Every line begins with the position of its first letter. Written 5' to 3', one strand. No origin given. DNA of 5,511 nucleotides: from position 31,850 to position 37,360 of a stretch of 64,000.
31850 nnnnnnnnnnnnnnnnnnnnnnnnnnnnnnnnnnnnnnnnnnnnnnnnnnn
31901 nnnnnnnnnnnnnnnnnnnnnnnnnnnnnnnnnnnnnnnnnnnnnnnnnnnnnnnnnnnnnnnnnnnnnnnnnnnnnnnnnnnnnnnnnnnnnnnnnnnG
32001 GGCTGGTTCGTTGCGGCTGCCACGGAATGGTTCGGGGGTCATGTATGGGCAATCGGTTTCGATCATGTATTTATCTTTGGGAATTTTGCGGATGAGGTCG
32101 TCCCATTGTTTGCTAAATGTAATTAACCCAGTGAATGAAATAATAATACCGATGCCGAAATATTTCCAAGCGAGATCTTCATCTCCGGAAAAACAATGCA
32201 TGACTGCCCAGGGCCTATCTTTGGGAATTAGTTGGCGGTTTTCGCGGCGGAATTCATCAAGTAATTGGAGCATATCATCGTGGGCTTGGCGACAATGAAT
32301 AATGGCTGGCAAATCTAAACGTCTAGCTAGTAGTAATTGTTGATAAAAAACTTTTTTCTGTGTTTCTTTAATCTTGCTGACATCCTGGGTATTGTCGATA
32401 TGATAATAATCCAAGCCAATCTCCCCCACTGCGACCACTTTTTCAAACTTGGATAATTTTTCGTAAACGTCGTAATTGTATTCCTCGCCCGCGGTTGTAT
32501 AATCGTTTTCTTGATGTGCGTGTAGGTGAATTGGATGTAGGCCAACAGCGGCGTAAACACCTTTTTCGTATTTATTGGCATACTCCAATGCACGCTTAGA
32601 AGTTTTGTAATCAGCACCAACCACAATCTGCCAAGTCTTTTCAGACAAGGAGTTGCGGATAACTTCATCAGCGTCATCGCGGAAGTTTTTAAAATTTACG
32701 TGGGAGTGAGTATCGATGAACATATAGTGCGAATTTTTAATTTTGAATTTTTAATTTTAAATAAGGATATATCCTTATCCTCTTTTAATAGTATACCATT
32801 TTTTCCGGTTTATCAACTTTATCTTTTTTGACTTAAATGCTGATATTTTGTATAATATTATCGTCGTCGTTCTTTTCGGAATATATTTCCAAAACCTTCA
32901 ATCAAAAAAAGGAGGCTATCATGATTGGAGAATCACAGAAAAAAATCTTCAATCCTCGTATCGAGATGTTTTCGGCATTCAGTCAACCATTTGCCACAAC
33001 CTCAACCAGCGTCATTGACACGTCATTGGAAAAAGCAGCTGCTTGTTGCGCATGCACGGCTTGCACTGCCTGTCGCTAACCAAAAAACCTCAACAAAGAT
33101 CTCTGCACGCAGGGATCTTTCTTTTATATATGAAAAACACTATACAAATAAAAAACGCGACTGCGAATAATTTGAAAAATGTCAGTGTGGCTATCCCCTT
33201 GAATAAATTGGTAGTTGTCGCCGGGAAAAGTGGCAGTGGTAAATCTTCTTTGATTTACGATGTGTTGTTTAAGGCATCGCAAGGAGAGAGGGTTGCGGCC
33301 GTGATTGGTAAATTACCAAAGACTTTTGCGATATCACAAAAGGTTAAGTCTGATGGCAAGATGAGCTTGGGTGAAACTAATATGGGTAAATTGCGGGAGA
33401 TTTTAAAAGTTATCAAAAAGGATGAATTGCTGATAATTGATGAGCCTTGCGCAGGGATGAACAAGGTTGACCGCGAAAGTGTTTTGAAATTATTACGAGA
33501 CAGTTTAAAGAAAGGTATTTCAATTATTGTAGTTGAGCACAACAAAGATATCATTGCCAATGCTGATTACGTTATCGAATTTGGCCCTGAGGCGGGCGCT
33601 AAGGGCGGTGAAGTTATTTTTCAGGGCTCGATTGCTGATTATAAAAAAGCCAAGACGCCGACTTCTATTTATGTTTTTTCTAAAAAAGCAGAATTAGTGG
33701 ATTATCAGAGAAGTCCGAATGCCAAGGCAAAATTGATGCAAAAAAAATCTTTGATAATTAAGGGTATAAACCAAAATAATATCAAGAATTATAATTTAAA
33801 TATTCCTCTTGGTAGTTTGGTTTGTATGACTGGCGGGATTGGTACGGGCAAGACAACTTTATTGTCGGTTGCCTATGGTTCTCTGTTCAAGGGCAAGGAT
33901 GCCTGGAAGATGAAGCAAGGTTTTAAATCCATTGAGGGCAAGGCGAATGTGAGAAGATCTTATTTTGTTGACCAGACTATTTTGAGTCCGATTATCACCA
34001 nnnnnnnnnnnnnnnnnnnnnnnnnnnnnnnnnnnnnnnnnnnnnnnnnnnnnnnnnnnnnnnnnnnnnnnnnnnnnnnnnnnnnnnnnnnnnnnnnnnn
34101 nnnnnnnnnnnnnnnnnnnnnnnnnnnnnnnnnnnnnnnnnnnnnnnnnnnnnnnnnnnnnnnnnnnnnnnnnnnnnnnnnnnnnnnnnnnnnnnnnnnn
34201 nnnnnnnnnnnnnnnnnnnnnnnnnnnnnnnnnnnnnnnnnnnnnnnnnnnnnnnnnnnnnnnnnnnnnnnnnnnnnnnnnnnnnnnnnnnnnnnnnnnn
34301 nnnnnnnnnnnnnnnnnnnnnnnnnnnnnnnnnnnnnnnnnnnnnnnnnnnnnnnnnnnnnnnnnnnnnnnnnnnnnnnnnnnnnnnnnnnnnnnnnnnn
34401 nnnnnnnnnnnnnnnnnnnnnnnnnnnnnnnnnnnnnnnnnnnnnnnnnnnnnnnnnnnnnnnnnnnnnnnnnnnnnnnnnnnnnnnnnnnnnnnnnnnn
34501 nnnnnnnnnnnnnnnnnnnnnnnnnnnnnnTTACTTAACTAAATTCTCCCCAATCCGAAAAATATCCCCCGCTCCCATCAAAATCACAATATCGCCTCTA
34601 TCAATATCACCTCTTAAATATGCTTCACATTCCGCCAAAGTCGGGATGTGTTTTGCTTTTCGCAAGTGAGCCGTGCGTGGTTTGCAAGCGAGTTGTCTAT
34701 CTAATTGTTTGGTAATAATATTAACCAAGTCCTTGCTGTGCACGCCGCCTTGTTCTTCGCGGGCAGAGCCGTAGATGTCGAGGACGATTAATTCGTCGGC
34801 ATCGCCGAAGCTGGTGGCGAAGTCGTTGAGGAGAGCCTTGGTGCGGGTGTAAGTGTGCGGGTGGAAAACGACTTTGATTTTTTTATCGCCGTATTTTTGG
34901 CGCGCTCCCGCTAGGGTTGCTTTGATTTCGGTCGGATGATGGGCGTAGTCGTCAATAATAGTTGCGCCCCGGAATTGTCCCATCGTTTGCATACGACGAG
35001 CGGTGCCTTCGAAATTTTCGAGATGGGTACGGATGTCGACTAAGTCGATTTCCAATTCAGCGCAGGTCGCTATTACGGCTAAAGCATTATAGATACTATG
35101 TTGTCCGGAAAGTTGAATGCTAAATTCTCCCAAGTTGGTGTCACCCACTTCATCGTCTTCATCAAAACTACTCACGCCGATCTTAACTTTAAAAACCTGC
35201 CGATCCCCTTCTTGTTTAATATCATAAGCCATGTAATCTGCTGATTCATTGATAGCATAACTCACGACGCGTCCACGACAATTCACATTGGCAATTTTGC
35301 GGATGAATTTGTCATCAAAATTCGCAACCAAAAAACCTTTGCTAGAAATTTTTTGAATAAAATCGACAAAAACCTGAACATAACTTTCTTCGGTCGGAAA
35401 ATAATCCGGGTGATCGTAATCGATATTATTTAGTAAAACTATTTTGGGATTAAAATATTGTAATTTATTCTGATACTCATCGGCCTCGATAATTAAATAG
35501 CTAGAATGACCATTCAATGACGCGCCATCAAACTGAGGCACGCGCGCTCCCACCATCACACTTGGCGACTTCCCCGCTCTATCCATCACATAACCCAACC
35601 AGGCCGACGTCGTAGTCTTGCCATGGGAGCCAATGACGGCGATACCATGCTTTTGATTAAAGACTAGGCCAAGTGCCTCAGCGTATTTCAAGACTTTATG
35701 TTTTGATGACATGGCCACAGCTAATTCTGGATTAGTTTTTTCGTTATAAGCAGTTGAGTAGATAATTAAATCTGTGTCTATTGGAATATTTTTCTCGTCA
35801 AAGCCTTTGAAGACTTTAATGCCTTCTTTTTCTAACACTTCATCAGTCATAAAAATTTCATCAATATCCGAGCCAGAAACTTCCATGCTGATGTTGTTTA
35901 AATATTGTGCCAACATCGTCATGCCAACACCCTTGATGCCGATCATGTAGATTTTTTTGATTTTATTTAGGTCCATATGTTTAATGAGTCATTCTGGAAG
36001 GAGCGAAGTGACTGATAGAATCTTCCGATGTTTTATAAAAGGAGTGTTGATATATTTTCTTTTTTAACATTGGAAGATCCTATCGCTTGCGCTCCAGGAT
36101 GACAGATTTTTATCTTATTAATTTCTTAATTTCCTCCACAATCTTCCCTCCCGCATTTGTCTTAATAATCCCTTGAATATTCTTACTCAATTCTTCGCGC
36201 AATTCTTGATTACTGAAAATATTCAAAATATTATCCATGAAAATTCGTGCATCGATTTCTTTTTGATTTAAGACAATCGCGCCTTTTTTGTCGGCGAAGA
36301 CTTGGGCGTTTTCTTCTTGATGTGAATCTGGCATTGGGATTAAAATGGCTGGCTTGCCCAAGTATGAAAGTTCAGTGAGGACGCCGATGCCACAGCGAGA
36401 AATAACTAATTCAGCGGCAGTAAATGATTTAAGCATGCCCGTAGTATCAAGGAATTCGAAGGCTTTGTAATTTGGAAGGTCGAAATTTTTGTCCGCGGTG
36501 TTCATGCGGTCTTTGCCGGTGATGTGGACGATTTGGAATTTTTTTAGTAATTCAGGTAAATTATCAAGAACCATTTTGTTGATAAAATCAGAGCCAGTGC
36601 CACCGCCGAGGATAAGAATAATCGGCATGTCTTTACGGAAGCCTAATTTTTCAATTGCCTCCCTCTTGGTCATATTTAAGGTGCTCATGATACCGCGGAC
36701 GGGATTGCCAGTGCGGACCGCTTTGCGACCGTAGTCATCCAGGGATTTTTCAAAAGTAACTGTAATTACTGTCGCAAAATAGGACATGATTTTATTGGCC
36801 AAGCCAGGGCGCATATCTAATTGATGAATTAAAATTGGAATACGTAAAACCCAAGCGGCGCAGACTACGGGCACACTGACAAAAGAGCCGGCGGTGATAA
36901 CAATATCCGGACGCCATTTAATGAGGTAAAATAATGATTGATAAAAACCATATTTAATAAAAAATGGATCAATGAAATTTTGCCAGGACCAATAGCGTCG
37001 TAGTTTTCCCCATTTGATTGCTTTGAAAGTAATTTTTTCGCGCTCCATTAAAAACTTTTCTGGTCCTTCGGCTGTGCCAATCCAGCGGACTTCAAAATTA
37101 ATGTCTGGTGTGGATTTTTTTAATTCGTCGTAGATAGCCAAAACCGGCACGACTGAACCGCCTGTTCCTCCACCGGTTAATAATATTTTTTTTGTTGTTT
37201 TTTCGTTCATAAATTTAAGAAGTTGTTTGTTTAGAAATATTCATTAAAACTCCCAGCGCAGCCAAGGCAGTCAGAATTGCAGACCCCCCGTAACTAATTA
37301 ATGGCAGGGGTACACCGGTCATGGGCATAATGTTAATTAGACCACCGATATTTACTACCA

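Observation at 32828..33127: Stand-alone 52-aa gene ending in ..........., with consensus promoter, strong RBS and its own terminator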

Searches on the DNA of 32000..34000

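Call 79: search_rna_families(source=window, start=32000, end=34000, threshold=evalue, max_evalue=1)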
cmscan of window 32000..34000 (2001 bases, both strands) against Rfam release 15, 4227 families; matches with E-value up to 1: 2.
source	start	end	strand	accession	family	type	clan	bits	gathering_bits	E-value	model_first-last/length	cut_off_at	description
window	33417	33462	+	RF01138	sR23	Gene; snRNA; snoRNA; CD-box;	-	16.4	45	0.39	1-54/54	no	Small nucleolar RNA sR23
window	33125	33196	+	RF01478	rli47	Gene; sRNA;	-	15.8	200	0.18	1-508/508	no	Listeria sRNA rli47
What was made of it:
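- Tried and rejected: Rfam on 32000-34000: nothing meaningful (call 79).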

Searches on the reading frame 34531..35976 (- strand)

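Call 10: search_protein_families(library=pfam, proteins=[window:34531-35976:-], max_evalue=0.01)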
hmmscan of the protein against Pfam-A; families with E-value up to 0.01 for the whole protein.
window:34531-35976:- (481 aa): 3 families
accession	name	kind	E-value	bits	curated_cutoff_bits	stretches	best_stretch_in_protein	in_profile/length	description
PF08245.18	Mur_ligase_M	-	4.6e-25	89.2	24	1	116-304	3-199/200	Mur ligase middle domain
PF02875.26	Mur_ligase_C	-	2.9e-20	73.8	28.4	1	327-470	1-127/127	Mur ligase, glutamate ligase domain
PF01225.30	Mur_ligase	-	1.5e-16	61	21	1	8-109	1-94/95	Mur ligase family, catalytic domain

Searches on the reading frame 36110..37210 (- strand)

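Call 10: search_protein_families(library=pfam, proteins=[window:36110-37210:-], max_evalue=0.01)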
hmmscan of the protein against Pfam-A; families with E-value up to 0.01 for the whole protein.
window:36110-37210:- (366 aa): 3 families
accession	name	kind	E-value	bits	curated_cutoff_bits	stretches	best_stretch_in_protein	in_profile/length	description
PF03033.26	Glyco_transf_28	-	8.6e-33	113.8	26.2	1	9-149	1-137/139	Glycosyltransferase family 28 N-terminal domain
PF04101.22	Glyco_tran_28_C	-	3.4e-30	105.7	22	1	197-344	1-153/166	Glycosyltransferase family 28 C-terminal domain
PF13528.12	Glyco_trans_1_3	-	0.00021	21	25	1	216-323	207-313/322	Glycosyl transferase family 1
